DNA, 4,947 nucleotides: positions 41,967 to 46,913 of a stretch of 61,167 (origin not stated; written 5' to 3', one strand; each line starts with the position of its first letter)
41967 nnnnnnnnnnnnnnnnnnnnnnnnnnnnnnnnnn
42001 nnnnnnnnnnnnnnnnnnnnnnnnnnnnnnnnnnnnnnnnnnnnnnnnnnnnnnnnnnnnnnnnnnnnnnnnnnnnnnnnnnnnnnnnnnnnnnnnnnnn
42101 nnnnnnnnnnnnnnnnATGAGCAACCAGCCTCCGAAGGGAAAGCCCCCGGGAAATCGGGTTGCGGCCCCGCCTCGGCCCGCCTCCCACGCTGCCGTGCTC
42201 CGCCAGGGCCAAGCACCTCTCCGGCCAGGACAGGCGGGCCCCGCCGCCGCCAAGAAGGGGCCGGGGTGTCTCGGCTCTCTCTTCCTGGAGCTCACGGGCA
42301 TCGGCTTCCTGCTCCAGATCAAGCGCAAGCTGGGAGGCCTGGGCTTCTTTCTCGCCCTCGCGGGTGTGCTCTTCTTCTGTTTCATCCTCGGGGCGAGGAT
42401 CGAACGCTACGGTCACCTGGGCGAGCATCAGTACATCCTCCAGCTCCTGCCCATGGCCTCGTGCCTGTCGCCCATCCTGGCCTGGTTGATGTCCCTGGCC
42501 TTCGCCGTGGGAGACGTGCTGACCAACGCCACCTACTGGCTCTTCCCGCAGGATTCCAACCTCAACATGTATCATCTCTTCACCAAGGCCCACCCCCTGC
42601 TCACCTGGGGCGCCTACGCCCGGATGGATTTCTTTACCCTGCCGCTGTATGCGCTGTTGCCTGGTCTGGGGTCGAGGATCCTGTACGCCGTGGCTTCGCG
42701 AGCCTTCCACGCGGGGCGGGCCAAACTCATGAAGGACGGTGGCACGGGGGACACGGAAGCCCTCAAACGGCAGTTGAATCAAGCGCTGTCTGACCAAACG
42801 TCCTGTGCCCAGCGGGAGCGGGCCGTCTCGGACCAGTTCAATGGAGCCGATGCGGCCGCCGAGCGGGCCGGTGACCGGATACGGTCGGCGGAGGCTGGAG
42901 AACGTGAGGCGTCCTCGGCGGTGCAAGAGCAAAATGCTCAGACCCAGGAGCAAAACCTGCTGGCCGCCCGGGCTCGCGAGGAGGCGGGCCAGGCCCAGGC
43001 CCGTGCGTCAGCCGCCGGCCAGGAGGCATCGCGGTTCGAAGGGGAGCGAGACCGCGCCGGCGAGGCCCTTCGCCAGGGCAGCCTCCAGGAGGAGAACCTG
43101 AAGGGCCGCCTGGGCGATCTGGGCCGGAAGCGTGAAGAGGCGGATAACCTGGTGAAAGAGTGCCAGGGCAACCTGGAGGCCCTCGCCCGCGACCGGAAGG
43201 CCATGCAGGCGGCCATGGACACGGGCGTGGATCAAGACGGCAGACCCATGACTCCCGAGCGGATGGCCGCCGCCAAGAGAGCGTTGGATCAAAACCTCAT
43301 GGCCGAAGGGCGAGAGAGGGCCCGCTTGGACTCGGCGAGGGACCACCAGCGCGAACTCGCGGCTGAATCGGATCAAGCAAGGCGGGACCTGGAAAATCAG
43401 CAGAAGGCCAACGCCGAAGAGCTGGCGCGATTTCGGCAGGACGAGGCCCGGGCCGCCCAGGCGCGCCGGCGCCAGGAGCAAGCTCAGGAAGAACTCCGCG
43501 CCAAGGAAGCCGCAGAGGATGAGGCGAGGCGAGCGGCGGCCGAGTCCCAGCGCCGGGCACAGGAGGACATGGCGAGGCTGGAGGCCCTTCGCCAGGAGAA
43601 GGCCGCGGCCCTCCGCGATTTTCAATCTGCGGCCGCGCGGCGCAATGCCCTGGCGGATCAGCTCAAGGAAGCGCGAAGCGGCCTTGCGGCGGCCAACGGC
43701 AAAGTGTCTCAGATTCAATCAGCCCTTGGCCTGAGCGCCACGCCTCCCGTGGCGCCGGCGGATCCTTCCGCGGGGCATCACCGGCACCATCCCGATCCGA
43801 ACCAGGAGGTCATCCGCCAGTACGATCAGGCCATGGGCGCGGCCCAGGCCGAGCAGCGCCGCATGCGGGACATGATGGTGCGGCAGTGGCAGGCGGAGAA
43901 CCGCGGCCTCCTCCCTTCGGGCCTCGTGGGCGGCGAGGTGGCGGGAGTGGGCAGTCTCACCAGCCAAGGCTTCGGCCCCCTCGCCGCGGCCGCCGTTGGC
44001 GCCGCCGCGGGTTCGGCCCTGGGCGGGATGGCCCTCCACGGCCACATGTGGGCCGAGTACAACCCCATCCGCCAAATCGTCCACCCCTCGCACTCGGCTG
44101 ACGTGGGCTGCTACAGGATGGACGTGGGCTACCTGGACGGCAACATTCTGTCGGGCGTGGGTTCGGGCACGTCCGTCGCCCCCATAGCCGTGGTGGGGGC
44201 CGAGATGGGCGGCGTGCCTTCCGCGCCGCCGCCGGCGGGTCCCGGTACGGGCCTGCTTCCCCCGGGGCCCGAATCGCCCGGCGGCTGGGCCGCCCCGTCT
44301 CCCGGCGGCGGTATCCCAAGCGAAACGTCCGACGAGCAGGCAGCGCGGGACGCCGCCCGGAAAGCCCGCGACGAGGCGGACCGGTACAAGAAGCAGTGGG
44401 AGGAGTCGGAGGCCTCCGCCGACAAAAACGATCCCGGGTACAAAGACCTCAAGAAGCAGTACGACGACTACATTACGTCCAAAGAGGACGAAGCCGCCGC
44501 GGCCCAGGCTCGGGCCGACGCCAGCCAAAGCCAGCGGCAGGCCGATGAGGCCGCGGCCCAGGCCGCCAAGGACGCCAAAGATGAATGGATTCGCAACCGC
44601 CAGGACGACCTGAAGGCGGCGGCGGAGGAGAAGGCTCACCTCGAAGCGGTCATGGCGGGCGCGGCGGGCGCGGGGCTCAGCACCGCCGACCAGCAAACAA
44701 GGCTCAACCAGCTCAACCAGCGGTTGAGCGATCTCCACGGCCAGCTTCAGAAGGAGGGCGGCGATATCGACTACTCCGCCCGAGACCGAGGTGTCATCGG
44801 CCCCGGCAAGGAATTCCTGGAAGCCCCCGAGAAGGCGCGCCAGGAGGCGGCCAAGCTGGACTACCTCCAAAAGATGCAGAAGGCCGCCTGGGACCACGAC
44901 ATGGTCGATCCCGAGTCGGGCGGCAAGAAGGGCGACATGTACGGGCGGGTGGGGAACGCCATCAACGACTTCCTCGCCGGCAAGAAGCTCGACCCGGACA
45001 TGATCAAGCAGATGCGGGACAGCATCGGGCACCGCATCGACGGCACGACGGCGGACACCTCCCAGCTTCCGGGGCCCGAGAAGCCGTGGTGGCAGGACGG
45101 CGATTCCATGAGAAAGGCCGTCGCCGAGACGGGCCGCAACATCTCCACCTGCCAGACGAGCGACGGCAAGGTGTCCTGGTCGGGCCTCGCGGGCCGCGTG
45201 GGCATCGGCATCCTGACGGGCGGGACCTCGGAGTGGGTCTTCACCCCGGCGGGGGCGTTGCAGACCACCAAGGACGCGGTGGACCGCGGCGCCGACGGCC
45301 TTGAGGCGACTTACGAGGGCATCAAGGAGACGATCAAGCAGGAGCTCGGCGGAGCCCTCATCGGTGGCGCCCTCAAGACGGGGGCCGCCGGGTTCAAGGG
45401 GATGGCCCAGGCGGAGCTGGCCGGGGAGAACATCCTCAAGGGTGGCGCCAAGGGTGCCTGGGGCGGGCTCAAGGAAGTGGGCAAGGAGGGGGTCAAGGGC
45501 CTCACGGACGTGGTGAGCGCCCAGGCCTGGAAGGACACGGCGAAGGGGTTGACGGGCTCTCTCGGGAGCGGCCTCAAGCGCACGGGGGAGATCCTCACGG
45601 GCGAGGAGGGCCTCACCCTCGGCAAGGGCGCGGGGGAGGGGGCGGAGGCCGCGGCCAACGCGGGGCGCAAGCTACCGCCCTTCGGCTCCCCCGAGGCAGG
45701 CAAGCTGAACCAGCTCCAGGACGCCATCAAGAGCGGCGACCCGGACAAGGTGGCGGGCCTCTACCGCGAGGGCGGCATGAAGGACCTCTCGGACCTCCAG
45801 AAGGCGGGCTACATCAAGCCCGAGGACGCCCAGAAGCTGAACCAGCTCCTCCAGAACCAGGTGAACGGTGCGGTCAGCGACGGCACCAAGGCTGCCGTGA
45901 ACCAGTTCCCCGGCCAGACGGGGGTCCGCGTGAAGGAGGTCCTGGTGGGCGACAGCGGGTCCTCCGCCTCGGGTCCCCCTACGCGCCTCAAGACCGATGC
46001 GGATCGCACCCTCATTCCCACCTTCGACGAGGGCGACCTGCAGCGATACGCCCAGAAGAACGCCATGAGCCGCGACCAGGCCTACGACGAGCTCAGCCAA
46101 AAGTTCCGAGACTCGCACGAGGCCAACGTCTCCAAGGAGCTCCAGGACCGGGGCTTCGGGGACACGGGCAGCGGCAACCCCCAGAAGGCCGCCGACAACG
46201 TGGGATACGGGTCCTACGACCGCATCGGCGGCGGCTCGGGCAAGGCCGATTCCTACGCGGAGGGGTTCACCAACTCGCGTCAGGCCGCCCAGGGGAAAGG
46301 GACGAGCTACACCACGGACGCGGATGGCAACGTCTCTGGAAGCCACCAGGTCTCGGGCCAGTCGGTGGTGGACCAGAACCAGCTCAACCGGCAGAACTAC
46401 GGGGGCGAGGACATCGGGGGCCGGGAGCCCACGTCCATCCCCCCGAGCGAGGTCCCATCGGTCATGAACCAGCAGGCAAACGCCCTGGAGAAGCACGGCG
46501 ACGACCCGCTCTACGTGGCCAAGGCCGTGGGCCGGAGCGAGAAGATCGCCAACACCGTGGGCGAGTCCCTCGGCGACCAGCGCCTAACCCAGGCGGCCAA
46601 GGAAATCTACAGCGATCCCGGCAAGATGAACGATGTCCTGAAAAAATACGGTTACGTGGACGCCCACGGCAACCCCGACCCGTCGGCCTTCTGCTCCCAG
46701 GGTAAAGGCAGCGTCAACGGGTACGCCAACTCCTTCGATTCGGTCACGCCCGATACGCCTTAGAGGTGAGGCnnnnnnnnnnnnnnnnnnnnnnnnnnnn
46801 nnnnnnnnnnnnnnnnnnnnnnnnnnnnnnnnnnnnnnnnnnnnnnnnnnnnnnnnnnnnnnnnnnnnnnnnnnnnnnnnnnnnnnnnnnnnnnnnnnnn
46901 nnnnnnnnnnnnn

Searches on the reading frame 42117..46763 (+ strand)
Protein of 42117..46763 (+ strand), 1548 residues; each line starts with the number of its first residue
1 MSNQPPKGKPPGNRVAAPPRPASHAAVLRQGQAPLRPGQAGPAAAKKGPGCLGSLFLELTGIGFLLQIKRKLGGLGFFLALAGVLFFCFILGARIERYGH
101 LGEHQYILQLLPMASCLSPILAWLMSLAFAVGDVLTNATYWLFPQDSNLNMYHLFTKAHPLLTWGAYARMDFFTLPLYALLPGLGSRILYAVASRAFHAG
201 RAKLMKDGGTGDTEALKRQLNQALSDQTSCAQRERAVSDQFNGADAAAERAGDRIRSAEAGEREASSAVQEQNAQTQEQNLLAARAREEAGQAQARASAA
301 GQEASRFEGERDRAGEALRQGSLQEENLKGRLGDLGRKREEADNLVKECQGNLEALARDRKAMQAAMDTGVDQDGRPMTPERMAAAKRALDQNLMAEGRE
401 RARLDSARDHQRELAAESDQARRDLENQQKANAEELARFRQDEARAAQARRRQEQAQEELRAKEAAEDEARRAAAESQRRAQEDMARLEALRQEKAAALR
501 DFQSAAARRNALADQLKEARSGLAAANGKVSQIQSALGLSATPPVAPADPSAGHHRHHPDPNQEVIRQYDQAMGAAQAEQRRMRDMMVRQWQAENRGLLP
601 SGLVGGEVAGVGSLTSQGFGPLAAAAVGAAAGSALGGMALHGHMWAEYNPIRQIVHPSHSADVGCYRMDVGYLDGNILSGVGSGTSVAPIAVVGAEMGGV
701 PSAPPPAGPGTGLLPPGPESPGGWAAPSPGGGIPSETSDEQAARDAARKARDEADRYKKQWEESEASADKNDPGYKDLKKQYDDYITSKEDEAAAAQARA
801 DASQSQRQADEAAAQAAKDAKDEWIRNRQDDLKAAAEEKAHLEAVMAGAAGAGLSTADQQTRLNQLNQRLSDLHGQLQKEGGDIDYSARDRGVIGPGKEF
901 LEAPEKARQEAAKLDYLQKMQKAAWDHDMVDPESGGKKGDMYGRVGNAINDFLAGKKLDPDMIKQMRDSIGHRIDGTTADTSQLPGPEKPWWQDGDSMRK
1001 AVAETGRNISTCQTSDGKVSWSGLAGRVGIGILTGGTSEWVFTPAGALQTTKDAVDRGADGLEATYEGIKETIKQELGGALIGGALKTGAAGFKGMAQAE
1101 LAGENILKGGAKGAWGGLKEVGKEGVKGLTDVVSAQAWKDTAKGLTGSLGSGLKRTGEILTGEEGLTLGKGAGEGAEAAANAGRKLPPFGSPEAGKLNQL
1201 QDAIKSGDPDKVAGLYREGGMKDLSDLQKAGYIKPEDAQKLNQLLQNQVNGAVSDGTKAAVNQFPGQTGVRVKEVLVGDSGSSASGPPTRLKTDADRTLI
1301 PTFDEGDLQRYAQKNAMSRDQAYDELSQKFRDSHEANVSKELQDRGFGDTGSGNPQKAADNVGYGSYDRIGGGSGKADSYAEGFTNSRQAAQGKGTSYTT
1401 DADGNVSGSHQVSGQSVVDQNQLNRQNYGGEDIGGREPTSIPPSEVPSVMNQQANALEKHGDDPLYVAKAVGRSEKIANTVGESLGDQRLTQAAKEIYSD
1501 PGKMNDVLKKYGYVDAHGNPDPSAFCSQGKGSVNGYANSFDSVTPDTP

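Call 5: search_protein_families(library=pfam, proteins=[window:42117-46763:+], max_evalue=0.01)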
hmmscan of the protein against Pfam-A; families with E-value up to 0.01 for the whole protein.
window:42117-46763:+ (1548 aa): 0 families

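Call 6: find_homologous_proteins(query=window:42117-46763:+)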
Query window:42117-46763:+ (1548 aa): 12 proteins with E <= 0.001 among 8000 candidates.
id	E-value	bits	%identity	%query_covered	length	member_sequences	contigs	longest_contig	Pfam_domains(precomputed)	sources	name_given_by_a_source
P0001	0.0e+0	3422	100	100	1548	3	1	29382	-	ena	-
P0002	0.0e+0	1998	61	99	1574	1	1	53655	-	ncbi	-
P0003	0.0e+0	1967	61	99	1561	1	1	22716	-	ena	-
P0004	0.0e+0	1849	58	98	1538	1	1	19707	-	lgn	-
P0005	0.0e+0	1823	57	99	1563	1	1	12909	-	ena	-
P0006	0.0e+0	1812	57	99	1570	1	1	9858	-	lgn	-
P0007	0.0e+0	1615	52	99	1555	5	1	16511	-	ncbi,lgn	-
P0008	0.0e+0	1597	52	96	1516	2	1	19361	-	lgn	-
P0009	0.0e+0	1566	53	95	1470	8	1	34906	-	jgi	-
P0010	0.0e+0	1507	49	99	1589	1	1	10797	-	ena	-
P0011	0.0e+0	1063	42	71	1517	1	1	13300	-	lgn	-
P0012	4.0e-195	669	52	22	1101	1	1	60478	-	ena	-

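Call 7: search_protein_families(library=ncbifam, proteins=[window:42117-46763:+], max_evalue=0.01)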
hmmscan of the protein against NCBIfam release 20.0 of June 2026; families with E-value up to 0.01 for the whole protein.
window:42117-46763:+ (1548 aa): 1 family
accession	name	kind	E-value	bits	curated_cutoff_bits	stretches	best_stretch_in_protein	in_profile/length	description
TIGR02168.1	SMC_prok_B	equivalog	0.00045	18.1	567.35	1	226-533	220-530/1181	chromosome segregation protein SMC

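Call 11: find_encoding_contigs(protein=P0002, flank=10000, max_places=2)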
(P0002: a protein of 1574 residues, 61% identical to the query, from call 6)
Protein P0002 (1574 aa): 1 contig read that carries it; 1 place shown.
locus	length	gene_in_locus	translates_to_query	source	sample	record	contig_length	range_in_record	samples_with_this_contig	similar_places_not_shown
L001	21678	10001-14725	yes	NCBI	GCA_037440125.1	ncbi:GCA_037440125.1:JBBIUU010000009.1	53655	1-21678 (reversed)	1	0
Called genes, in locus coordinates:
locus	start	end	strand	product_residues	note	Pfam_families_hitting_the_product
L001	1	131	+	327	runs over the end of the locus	PF04055:Radical_SAM, PF13186:SPASM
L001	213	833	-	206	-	PF03938:OmpH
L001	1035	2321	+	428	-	PF08668:HDOD (faint), PF01966:HD, PF13487:HD_5, PF01966:HD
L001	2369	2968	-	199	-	PF00583:Acetyltransf_1, PF13508:Acetyltransf_7 (faint)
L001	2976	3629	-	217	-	PF03006:HlyIII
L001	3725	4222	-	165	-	PF06172:Cupin_5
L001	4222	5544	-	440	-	PF01595:CNNM, PF00571:CBS (weak), PF03471:CorC_HlyC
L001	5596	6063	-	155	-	PF00293:NUDIX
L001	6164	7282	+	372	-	PF00149:Metallophos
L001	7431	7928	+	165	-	PF07963:N_methyl, PF08334:T2SSG (weak)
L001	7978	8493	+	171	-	-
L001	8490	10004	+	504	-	PF07676:PD40 (faint)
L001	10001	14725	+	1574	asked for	-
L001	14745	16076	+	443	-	PF16697:Yop-YscD_cpl, PF00498:FHA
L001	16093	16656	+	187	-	-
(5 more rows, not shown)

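Call 16: find_related_loci(query=A1, collection=genome_contigs, flank=10000)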
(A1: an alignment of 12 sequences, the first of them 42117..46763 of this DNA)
Query A1 (1548 aa) in genome_contigs; peptide patterns used: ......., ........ (x = any residue, [..] = any of these).
65 stretches matched a pattern; 8 encode a relative of the query (tblastn E <= 1e-3); 6 distinct loci.
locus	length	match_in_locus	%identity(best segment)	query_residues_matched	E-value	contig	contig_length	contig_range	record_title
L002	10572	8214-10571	94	1-786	0e+0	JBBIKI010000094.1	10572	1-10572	MAG: Acidobacteriota bacterium isolate STS170223_bin_182 NODE_6992_length_10572_cov_10.801369, whole genome shotgun sequ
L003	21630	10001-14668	61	9-1546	0e+0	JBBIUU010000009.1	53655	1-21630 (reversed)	MAG: Acidobacteriota bacterium isolate FAS170219_bin_60 NODE_99_length_53655_cov_14.986660, whole genome shotgun sequenc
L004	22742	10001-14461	52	50-1540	0e+0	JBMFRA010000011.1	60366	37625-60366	MAG: Acidobacteriota bacterium isolate KM4344-29 NODE_294_length_60366_cov_9.374194, whole genome shotgun sequence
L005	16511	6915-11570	52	1-1540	0e+0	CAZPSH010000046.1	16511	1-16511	MAG TPA_asm: uncultured Thermoanaerobaculia bacterium isolate binchicken_co220_43 genome assembly, contig: NODE_2186_len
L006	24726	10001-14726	53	1-1546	0e+0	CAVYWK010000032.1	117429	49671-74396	MAG: uncultured Acidobacteriota bacterium isolate MFD01299.bin.2.92 genome assembly, contig: contig_80324, whole genome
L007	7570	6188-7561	45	1-465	3e-94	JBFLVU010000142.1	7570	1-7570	MAG: Acidobacteriota bacterium isolate MAG014 MAG014_142, whole genome shotgun sequence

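Call 50: search_protein_families(library=padloc, proteins=[window:42117-46763:+], max_evalue=0.1)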
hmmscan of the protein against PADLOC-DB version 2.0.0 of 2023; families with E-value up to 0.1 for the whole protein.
window:42117-46763:+ (1548 aa): 0 families

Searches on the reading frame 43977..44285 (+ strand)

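Call 52: search_protein_families(library=pfam, proteins=[window:43977-44285:+], max_evalue=10)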
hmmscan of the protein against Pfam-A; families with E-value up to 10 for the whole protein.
window:43977-44285:+ (103 aa): 1 family
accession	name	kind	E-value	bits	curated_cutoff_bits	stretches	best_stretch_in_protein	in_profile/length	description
PF06897.17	DUF1269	-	0.96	10.3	26.9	1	1-41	18-58/100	Protein of unknown function (DUF1269)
